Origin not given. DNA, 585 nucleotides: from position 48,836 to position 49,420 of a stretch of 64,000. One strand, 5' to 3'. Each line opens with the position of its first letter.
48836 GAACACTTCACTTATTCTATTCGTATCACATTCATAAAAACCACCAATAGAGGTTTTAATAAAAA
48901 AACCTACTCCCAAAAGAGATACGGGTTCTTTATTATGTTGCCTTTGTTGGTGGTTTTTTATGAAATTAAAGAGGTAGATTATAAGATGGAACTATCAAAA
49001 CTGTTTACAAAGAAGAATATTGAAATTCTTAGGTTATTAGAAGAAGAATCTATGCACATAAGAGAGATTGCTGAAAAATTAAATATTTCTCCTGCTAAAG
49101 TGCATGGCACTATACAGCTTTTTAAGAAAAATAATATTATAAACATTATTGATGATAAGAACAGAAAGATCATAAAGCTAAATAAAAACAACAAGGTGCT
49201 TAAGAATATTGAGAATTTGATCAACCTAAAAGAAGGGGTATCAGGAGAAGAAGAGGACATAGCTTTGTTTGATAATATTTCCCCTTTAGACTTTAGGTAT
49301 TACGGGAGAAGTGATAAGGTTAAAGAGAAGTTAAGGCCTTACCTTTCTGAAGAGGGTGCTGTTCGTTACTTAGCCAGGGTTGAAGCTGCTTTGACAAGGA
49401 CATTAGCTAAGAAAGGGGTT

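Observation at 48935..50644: In-frame fusion of a winged-HTH DNA-binding domain to adenylosuccinate lyase (PurB)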

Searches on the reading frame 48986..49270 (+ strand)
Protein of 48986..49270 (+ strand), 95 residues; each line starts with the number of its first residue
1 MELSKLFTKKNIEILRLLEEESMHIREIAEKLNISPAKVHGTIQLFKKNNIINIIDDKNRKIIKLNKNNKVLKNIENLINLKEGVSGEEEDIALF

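Call 4: search_protein_families(library=ncbifam, proteins=[window:48986-49270:+], max_evalue=0.1)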
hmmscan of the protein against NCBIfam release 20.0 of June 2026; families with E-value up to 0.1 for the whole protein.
window:48986-49270:+ (95 aa): 26 families (the best 25 are shown)
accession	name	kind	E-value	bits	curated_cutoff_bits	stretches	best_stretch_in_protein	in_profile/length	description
NF033789.1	repress_SdpR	subfamily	1.8e-05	24.5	100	1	12-75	11-72/79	autorepressor SdpR family transcription factor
NF038251.1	AdcR_fam_Zn_TF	equivalog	0.00019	21.7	175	1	9-63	36-90/143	zinc-dependent MarR family transcriptional regulator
TIGR02937.1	sigma70-ECF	superfamily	0.00055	19.6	42.9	1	8-44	119-155/165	sigma-70 family RNA polymerase sigma factor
NF045758.2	YlxM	equivalog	0.00071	19.6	80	1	5-47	15-57/72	YlxM family DNA-binding protein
NF001072.0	PRK00118.2-2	equivalog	0.00095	19.5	97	1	4-83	15-92/111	putative DNA-binding protein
NF033788.1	HTH_metalloreg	subfamily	0.0012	18.6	55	1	10-66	12-69/77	metalloregulator ArsR/SmtB family transcription factor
NF038385.1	IS66_access_TnpA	equivalog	0.0014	18.2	150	1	13-53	7-47/190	IS66-like element accessory protein TnpA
NF040595.1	HTH_Cbp1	equivalog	0.0016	18.4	140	1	12-83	5-76/135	CRISPR DNA repeat-binding protein Cbp1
TIGR02985.1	Sig70_bacteroi1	subfamily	0.0021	18.3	126.4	1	10-44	118-152/162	RNA polymerase sigma-70 factor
TIGR01884.1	cas_HTH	subfamily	0.0025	17.2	60.2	1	8-62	141-196/202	CRISPR-associated CARF protein Csa3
TIGR00180.1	parB_part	domain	0.003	17.3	58.45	1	14-57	112-156/186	ParB/RepB/Spo0J family partition protein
NF003210.0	PRK04172.1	equivalog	0.0041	16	350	1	13-82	78-144/496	phenylalanine--tRNA ligase subunit alpha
NF003025.0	PRK03902.1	equivalog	0.0047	16.9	138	1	14-76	13-74/142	transcriptional regulator MntR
NF053609.1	Sul12a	equivalog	0.005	17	150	1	13-83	9-78/103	Sul12a family chromatin-organizing protein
NF001070.0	PRK00118.1-6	equivalog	0.0056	17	117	1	5-88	17-98/110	putative DNA-binding protein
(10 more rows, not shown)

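Call 22: find_related_loci(query=A1, collection=genome_contigs, flank=6000)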
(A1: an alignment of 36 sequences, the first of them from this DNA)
Query A1 (88 aa) in genome_contigs; peptide patterns used: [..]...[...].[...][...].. (x = any residue, [..] = any of these).
61 stretches matched a pattern; 40 encode a relative of the query (tblastn E <= 1e-3); 40 distinct loci.
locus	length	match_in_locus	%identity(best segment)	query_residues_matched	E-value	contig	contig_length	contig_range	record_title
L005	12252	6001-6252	71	1-84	2e-35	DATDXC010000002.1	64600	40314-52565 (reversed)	MAG TPA_asm: Candidatus Nanoarchaeia archaeon isolate SMAG_U8128 k141_1598225, whole genome shotgun sequence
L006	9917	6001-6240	71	1-80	2e-34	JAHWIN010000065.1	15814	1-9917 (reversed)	MAG: Candidatus Woesearchaeota archaeon isolate YT1_767 k127_54023089, whole genome shotgun sequence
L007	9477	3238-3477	73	1-80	2e-34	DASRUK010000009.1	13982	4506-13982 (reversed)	MAG TPA_asm: Candidatus Nanoarchaeia archaeon isolate SMAG_U8018 k141_9436, whole genome shotgun sequence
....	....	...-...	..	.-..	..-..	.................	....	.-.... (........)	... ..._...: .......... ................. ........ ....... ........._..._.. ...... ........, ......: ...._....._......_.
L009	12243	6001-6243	68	1-81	9e-31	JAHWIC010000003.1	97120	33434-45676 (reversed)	MAG: Candidatus Woesearchaeota archaeon isolate Yap2000.bin4.8 contig-145_49, whole genome shotgun sequence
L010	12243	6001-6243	69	1-81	8e-31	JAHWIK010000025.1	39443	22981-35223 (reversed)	MAG: Candidatus Woesearchaeota archaeon isolate YT1_182 k127_48692168, whole genome shotgun sequence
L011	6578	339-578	64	1-80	2e-29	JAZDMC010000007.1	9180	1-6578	MAG: Candidatus Woesearchaeota archaeon isolate MEGAHIT-group-0.632 k141_2179213, whole genome shotgun sequence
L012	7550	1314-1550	66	1-79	4e-29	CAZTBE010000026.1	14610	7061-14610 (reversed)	MAG TPA_asm: uncultured Methanosarcinales archaeon isolate binchicken_co48_555 genome assembly, contig: NODE_6619_length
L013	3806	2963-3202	64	1-80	7e-29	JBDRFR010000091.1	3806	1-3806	MAG: Nanoarchaeota archaeon isolate MEGAHIT-group-1.382 k141_6515216, whole genome shotgun sequence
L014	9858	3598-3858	60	1-87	4e-28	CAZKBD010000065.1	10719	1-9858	MAG TPA_asm: uncultured Methanosarcinales archaeon isolate SRP062349_co5_67 genome assembly, contig: NODE_2758_length_10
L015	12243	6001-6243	64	1-81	4e-28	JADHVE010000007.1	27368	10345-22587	MAG: Candidatus Woesearchaeota archaeon isolate BS150m-G64 BS-150m-C1444, whole genome shotgun sequence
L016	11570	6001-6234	64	3-80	8e-28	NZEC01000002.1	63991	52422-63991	MAG: archaeon isolate ARS102 35668, whole genome shotgun sequence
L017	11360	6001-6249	63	1-83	3e-27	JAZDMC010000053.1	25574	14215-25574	MAG: Candidatus Woesearchaeota archaeon isolate MEGAHIT-group-0.632 k141_12151873, whole genome shotgun sequence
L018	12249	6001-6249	77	1-83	5e-27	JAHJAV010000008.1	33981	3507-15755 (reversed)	MAG: Nanoarchaeota archaeon isolate Modern_marine.mb.228 Modern_marine.mb.228_k141_137824, whole genome shotgun sequence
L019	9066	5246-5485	60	1-80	5e-27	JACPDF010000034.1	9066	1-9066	MAG: Candidatus Woesearchaeota archaeon isolate NC_groundwater_302_Ag_B-0.1um_38_13 S7_GD2017_3_B1_scaffold_3874, whole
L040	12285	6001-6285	46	3-88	2e-19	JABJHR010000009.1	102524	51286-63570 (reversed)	MAG: Candidatus Woesearchaeota archaeon isolate SI074_bin25 k141_554335, whole genome shotgun sequence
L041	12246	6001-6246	48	3-85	7e-18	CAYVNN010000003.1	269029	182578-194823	MAG TPA_asm: uncultured Methanosarcinales archaeon isolate SRP077602_co2_11 genome assembly, contig: NODE_19_length_2690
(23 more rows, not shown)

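Call 27: search_protein_representatives(alignment_id=A1)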
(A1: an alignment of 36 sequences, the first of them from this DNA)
Query: 36 sequences, 88 profile positions. Proteins with E-value up to 0.001 (for the whole library): 251; up to 1e-10: 61; up to 1e-30: 6. The best 150 are listed.
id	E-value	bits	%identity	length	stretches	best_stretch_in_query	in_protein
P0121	6.7e-35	134.8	-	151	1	1-86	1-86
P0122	2.2e-32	126.7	-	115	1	1-77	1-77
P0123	1.2e-31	124.4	-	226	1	1-86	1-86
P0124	2.3e-31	123.5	-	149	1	1-84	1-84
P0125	7.3e-31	121.8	-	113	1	1-84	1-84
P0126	7.6e-31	121.8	-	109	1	1-79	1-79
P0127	1.8e-30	120.6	-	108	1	1-86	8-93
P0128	3.0e-29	116.7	-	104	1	1-86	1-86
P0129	3.6e-27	110.0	-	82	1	3-64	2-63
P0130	7.6e-27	108.9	-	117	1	1-86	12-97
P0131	8.1e-27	108.9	-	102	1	3-83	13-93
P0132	1.9e-26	107.6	-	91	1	3-83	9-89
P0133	2.0e-26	107.6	-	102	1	2-87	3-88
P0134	1.4e-25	104.9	-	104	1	3-84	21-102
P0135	1.6e-24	101.5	-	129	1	2-85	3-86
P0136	3.9e-24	100.3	-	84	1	3-84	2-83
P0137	6.7e-24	99.5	-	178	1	1-83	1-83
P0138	6.9e-24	99.5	-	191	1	1-63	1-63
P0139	1.1e-23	98.8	-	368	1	4-85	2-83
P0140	5.3e-23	96.6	-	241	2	1-85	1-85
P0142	2.8e-22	94.3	-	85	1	2-81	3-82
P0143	7.0e-22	93.0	-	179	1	1-85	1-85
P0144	1.8e-21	91.7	-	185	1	2-83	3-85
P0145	7.2e-21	89.8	-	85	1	1-81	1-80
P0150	5.0e-19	83.9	-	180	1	3-83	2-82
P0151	5.8e-19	83.7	-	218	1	3-82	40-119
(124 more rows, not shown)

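Call 28: search_protein_families(library=pfam, proteins=[P0139, P0140, P0143, P0144, P0150, P0137, P0138, P0151, P0123, P0136], max_evalue=0.01)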
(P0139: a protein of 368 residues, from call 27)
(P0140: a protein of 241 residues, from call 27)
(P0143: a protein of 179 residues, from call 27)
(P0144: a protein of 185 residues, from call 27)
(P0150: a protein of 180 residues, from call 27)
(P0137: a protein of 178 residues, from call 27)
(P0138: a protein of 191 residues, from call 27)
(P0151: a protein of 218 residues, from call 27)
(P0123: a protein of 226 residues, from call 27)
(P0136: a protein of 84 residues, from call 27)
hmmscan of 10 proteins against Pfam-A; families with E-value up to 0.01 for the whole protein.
P0139 (368 aa): 4 families
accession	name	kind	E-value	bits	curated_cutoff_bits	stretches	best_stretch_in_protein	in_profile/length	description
PF01256.23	Carb_kinase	-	1.2e-50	172.7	27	1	103-361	1-241/242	NAD(P)H-hydrate dehydratase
PF25212.1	HVO_A0114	-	0.00025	21.2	27.6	1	2-58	17-74/84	HVO_A0114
PF13412.12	HTH_24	-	0.00036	20.5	21.9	1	8-50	4-47/48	Winged helix-turn-helix DNA-binding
PF04297.20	UPF0122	-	0.0023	18.6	22.7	1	3-80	16-90/101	Putative helix-turn-helix protein, YlxM / p13 like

P0140 (241 aa): 6 families
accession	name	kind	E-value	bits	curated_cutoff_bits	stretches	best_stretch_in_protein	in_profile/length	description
PF25212.1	HVO_A0114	-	0.00017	21.8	27.6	1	2-61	15-76/84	HVO_A0114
PF12802.13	MarR_2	-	0.00026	21.5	27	1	18-54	14-52/61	MarR family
PF13412.12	HTH_24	-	0.00039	20.4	21.9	1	10-52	4-47/48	Winged helix-turn-helix DNA-binding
PF02082.26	Rrf2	-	0.0011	19.6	30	0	19-53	20-54/132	Iron-dependent Transcriptional regulator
PF01022.26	HTH_5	-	0.0028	17.9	22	1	12-50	5-43/47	Bacterial regulatory protein, arsR family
PF21120.3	MCM_WH_arc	-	0.0035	17.8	26.1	0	25-54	27-56/63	Archaeal MCM, winged-helix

P0143 (179 aa): 6 families
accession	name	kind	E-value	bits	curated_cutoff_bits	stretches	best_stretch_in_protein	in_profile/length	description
PF01909.29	NTP_transf_2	-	2.2e-08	34.8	21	1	88-147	6-72/93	Nucleotidyltransferase domain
PF18765.7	Polbeta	-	1.3e-07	32.2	26.9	1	94-154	11-74/93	Polymerase beta, Nucleotidyltransferase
PF25212.1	HVO_A0114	-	7.2e-05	22.9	27.6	1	4-60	17-74/84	HVO_A0114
PF22600.2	MTPAP-like_central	-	0.0032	18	27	0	89-135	32-71/139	Poly(A) RNA polymerase, mitochondrial-like, central palm domain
PF12802.13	MarR_2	-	0.0085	16.7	27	0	9-47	5-45/61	MarR family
PF13412.12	HTH_24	-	0.0089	16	21.9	0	10-52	4-47/48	Winged helix-turn-helix DNA-binding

P0144 (185 aa): 14 families
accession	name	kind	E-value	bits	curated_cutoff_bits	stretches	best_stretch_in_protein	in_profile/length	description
PF25212.1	HVO_A0114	-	3.6e-09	36.7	27.6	1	3-68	15-80/84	HVO_A0114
PF18765.7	Polbeta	-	4.4e-09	36.8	26.9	1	99-157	14-73/93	Polymerase beta, Nucleotidyltransferase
PF01909.29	NTP_transf_2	-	3.7e-08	34.1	21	1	91-154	7-75/93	Nucleotidyltransferase domain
PF13412.12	HTH_24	-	4.5e-07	29.8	21.9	1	10-55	3-48/48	Winged helix-turn-helix DNA-binding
PF08279.18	HTH_11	-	1.5e-05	25.2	25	1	13-62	3-52/55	HTH domain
PF12802.13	MarR_2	-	5.5e-05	23.7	27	1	13-58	8-54/61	MarR family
PF12633.13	Adenyl_cycl_N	-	0.00038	20.9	27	1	103-160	97-160/199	Adenylate cyclase NT domain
PF01047.28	MarR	-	0.00043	20.5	24.6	1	9-58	2-51/59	MarR family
PF12840.13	HTH_20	-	0.00065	20.1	27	1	12-56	6-50/51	Helix-turn-helix domain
PF09339.16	HTH_IclR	-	0.00066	19.8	22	1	13-55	6-49/52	IclR helix-turn-helix domain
PF01325.25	Fe_dep_repress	-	0.0011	19.6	26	1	25-59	23-57/60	Iron dependent repressor, N-terminal DNA binding domain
PF01022.26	HTH_5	-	0.0013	19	22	1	13-55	5-46/47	Bacterial regulatory protein, arsR family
PF22600.2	MTPAP-like_central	-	0.0042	17.6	27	1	92-134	33-77/139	Poly(A) RNA polymerase, mitochondrial-like, central palm domain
PF13384.12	HTH_23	-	0.0047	17.1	24.6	1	13-52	8-45/50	Homeodomain-like domain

P0150 (180 aa): 9 families
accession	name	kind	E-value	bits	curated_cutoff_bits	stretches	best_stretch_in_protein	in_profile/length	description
PF18765.7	Polbeta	-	4.8e-08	33.5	26.9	1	93-153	11-74/93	Polymerase beta, Nucleotidyltransferase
PF01909.29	NTP_transf_2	-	1.1e-06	29.4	21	1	97-159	16-84/93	Nucleotidyltransferase domain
PF25212.1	HVO_A0114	-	0.00023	21.3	27.6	1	2-63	16-78/84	HVO_A0114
PF13412.12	HTH_24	-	0.00044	20.2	21.9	1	23-51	19-47/48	Winged helix-turn-helix DNA-binding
PF22600.2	MTPAP-like_central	-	0.0028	18.2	27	1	70-131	19-79/139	Poly(A) RNA polymerase, mitochondrial-like, central palm domain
PF02082.26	Rrf2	-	0.0037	17.8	30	0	20-52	22-54/132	Iron-dependent Transcriptional regulator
PF12633.13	Adenyl_cycl_N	-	0.0039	17.6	27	1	66-126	63-123/199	Adenylate cyclase NT domain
PF13463.12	HTH_27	-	0.0049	17.6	22.2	0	19-63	16-61/68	Winged helix DNA-binding domain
PF01022.26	HTH_5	-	0.0072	16.6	22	0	11-51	5-45/47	Bacterial regulatory protein, arsR family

P0137 (178 aa): 10 families
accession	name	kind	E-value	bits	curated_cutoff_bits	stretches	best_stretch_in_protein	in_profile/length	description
PF01909.29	NTP_transf_2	-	9.5e-07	29.6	21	1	96-167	14-91/93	Nucleotidyltransferase domain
PF18765.7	Polbeta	-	4.4e-06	27.2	26.9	1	91-158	8-70/93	Polymerase beta, Nucleotidyltransferase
PF04297.20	UPF0122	-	3.8e-05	24.3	22.7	1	5-78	16-87/101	Putative helix-turn-helix protein, YlxM / p13 like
PF25212.1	HVO_A0114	-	0.00016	21.8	27.6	1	2-60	15-74/84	HVO_A0114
PF22600.2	MTPAP-like_central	-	0.0002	21.9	27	1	89-130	36-73/139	Poly(A) RNA polymerase, mitochondrial-like, central palm domain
PF13412.12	HTH_24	-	0.00022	21.2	21.9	1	8-47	2-42/48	Winged helix-turn-helix DNA-binding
PF13384.12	HTH_23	-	0.00023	21.3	24.6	1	12-46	8-41/50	Homeodomain-like domain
PF12802.13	MarR_2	-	0.00044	20.8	27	1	19-52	15-50/61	MarR family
PF08281.18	Sigma70_r4_2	-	0.00091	19.3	25.7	1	13-44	17-48/54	Sigma-70, region 4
PF15978.11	TnsD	-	0.0062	16.1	32.4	1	13-78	190-239/355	Tn7-like transposition protein D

P0138 (191 aa): 8 families
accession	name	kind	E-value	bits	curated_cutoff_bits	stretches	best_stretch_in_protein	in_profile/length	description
PF00391.29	PEP-utilizers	-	7.9e-23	80.3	23.1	1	115-186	1-72/72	PEP-utilising enzyme, mobile domain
PF01022.26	HTH_5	-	2.9e-06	27.5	22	1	12-52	5-45/47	Bacterial regulatory protein, arsR family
PF25212.1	HVO_A0114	-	3.4e-06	27.2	27.6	1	2-63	15-78/84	HVO_A0114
PF13412.12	HTH_24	-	7.9e-06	25.8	21.9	1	10-52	4-47/48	Winged helix-turn-helix DNA-binding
PF21531.3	Rv2175c_wHTH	-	0.0022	18.4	27.1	0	21-44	14-37/57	DNA-binding protein Rv2175c, wHTH domain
PF08279.18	HTH_11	-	0.0028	17.9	25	0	13-56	4-49/55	HTH domain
PF22973.2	GWD1_pHisD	-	0.0055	16.7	27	0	95-160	6-73/115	Alpha-glucan water dikinase, phosphohistidine-like domain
PF04545.22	Sigma70_r4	-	0.007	16.3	24.1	0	13-40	11-38/50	Sigma-70, region 4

P0151 (218 aa): 4 families
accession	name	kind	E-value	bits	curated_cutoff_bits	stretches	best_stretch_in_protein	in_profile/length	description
PF25212.1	HVO_A0114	-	4.8e-06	26.7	27.6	1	36-107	12-84/84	HVO_A0114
PF18765.7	Polbeta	-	7.1e-06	26.6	26.9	1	134-201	14-76/93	Polymerase beta, Nucleotidyltransferase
PF01909.29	NTP_transf_2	-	5.1e-05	24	21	1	128-191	9-79/93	Nucleotidyltransferase domain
PF14063.11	DUF4254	-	0.0081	16.4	27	0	36-91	64-119/144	Protein of unknown function (DUF4254)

P0123 (226 aa): 10 families
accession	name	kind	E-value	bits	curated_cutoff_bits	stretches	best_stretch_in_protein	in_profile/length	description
PF25212.1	HVO_A0114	-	3.1e-09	36.9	27.6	1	3-65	16-79/84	HVO_A0114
PF00206.25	Lyase_1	-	0.0002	21.3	27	1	122-225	18-132/312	Lyase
PF13384.12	HTH_23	-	0.00057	20.1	24.6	1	11-48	7-43/50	Homeodomain-like domain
PF00196.25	GerE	-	0.0018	18.3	23.5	0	6-39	2-34/57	Bacterial regulatory proteins, luxR family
PF12840.13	HTH_20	-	0.0022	18.3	27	0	12-53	7-49/51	Helix-turn-helix domain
PF01022.26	HTH_5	-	0.0025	18.1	22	0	11-39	4-32/47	Bacterial regulatory protein, arsR family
PF13551.12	HTH_29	-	0.0032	18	28.1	1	12-51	2-41/64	Winged helix-turn helix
PF13412.12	HTH_24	-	0.0041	17.1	21.9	0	10-53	4-48/48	Winged helix-turn-helix DNA-binding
PF16527.11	CpxA_peri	-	0.0078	17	23.5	0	152-221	7-80/134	Two-component sensor protein CpxA, periplasmic domain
PF04297.20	UPF0122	-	0.0094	16.6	22.7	0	5-86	16-95/101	Putative helix-turn-helix protein, YlxM / p13 like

P0136 (84 aa): 6 families
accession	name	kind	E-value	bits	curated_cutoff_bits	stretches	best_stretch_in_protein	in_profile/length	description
PF25212.1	HVO_A0114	-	4.5e-09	36.4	27.6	1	2-67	16-82/84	HVO_A0114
PF13384.12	HTH_23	-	0.00099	19.3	24.6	1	10-50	7-46/50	Homeodomain-like domain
PF01022.26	HTH_5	-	0.0035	17.6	22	0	10-40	4-34/47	Bacterial regulatory protein, arsR family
PF13545.12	HTH_Crp_2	-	0.0051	17.2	27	1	25-67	26-65/70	Crp-like helix-turn-helix domain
PF09208.16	Endonuc-MspI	-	0.0079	16.2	25.6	0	16-77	123-186/259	Restriction endonuclease MspI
PF14647.11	FAM91_N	-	0.0096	15.6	25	0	12-60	251-298/307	FAM91 N-terminus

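Call 44: predict_structure(alignment_id=A1)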
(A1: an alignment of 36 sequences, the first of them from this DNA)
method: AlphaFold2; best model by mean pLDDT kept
length: 88 residues; sequences in the alignment: 36
mean_pLDDT: 84.9   pTM: 0.71
mean pLDDT of the five models: 84.9, 81.5, 81.1, 79.6, 77.4
residues with pLDDT >= 90: 48; 70-90: 30; 50-70: 7; < 50: 3
segments of 3 or more residues with pLDDT < 50: 86-88
pLDDT, mean of each block of 10 residues (from residue 1): 77 91 94 94 91 90 87 79 54
secondary structure, 60 per line:
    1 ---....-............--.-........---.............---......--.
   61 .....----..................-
elements in order: H4-7 H9-20 H25-32 H36-48 E52-57 E60-65 H70-87

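Call 47: fold_search(model_id=the predicted structure, library=pdb)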
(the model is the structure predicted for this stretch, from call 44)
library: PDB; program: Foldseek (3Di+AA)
matches with E <= 10: 1566; with E <= 0.001: 12
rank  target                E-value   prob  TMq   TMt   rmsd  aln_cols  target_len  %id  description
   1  4k2e_B                4.4e-04  1.00  0.72  0.69   2.4        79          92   18  HlyU from Vibrio cholerae N16961 (released 2014-04-30)
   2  2kko_MODEL_1_A        6.0e-04  1.00  0.76  0.63   2.4        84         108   14  Solution NMR structure of the homodimeric winged helix-turn-helix DNA-binding domain (fragment 1-100) Mb0332 f (released 2009-08-11)
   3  3f72_B                6.0e-04  1.00  0.74  0.62   2.4        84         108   14  Crystal Structure of the Staphylococcus aureus pI258 CadC Metal Binding Site 2 Mutant (released 2009-04-07)
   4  8qkf_A                6.8e-04  1.00  0.78  0.70   2.6        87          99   15  SmtB protein of Mycobacterium smegmatis (released 2024-09-25)
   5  8qkf_B                7.3e-04  1.00  0.77  0.72   2.7        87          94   15  SmtB protein of Mycobacterium smegmatis (released 2024-09-25)
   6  1u2w_B                7.3e-04  1.00  0.76  0.64   2.3        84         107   13  Crystal Structure of the Staphylococcus aureus pI258 CadC (released 2005-07-12)
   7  6cdb_B                7.8e-04  1.00  0.77  0.72   2.0        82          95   22  Crystal Structure of V66L CzrA in the Zn(II)bound state (released 2018-07-11)
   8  3jth_B                8.3e-04  1.00  0.71  0.69   2.7        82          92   13  Crystal structure of a transcriptional regulator HlyU from Vibrio vulnificus CMCP6 (released 2010-03-16)
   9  3f6v                  8.3e-04  1.00  0.73  0.68   4.1        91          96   11  Crystal structure of Possible transcriptional regulator for arsenical resistance (released 2008-11-25)
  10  2cwe                  8.8e-04  1.00  0.65  0.31   6.8        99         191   16  Crystal structure of hypothetical transcriptional regulator protein, PH1932 from Pyrococcus horikoshii OT3 (released 2005-12-20)
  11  4omz_A                9.4e-04  1.00  0.77  0.70   2.5        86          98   17  Crystal Structure of NolR from Sinorhizobium fredii (released 2014-04-16)
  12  4omz_B                9.4e-04  1.00  0.76  0.69   2.1        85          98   18  Crystal Structure of NolR from Sinorhizobium fredii (released 2014-04-16)
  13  7p6f_BBB              1.0e-03  1.00  0.65  0.58   1.6        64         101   20  1.93 A resolution X-ray crystal structure of the transcriptional regulator SrnR from Streptomyces griseus (released 2022-05-25)
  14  7p6f_DDD              1.2e-03  1.00  0.65  0.59   1.7        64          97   20  1.93 A resolution X-ray crystal structure of the transcriptional regulator SrnR from Streptomyces griseus (released 2022-05-25)
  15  4ggg_A                1.3e-03  1.00  0.77  0.74   2.0        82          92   22  Crystal structure of V66A/L68V CzrA in the Zn(II)bound state. (released 2013-02-06)
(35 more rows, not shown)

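Call 52: find_encoding_contigs(protein=P0139, flank=3000, max_places=4)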
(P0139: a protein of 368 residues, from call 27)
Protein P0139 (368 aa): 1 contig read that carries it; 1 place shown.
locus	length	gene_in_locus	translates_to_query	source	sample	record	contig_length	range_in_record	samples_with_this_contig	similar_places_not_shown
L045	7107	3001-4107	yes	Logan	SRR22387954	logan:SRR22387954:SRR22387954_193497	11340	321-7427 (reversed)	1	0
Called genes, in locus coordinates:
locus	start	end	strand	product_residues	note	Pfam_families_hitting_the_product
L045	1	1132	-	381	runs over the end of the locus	PF11969:DcpS_C, PF01230:HIT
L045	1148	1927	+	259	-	PF05670:NFACT-R_1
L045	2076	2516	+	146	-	-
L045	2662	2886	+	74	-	-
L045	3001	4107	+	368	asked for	PF01256:Carb_kinase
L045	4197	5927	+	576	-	PF00999:Na_H_Exchanger, PF02254:TrkA_N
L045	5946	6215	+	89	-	PF01985:CRS1_YhbY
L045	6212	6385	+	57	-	-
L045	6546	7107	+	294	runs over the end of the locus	?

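Call 54: find_encoding_contigs(protein=P0136, flank=2500, max_places=3)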
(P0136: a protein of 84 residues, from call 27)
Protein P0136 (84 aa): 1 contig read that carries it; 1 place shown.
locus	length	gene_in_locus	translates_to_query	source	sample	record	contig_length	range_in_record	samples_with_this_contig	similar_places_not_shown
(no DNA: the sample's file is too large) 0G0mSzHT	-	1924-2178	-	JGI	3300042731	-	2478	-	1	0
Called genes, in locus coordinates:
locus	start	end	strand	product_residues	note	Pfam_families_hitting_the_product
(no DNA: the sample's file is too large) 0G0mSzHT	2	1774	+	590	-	?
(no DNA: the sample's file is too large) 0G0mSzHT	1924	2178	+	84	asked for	PF25212:HVO_A0114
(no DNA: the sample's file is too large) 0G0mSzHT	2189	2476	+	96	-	?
